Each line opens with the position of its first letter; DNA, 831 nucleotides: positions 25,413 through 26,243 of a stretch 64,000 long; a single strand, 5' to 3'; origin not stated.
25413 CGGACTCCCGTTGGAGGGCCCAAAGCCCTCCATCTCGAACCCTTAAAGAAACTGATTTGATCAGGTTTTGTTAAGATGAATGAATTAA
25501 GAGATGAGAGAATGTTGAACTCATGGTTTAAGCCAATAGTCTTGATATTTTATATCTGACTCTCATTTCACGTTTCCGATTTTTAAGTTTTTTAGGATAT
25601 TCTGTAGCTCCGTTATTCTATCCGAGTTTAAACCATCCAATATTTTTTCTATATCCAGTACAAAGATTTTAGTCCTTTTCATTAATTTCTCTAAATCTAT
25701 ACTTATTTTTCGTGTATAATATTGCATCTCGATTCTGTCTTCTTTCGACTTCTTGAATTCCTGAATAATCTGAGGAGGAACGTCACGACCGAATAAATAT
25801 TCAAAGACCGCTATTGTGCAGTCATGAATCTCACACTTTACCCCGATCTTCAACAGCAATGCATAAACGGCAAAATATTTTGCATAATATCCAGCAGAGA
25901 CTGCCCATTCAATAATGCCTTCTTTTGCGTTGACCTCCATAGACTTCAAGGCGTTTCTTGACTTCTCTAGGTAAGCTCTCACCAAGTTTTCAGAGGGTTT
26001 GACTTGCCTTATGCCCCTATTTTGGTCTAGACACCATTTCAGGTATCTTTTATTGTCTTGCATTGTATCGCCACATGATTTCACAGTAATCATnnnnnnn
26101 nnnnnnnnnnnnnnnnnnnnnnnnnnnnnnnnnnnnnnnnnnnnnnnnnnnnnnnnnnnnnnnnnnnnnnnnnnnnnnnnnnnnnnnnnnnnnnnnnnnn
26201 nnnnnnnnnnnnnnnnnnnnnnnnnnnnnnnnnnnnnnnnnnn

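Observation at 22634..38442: tRNA-Gln integration hotspot with at least seven stacked att remnants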

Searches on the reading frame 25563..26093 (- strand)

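Call 8: search_protein_families(library=pfam, max_evalue=0.01, proteins=[window:25563-26093:-])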
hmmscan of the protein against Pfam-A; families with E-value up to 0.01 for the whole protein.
window:25563-26093:- (176 aa): 1 family
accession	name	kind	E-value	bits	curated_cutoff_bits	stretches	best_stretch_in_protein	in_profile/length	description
PF05168.19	HEPN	-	8.1e-10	39.3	22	1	39-146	2-112/117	HEPN domain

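Call 29: search_protein_families(library=padloc, max_evalue=0.01, proteins=[window:25563-26093:-])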
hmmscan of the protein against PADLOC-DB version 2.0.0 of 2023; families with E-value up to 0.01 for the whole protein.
window:25563-26093:- (176 aa): 0 families
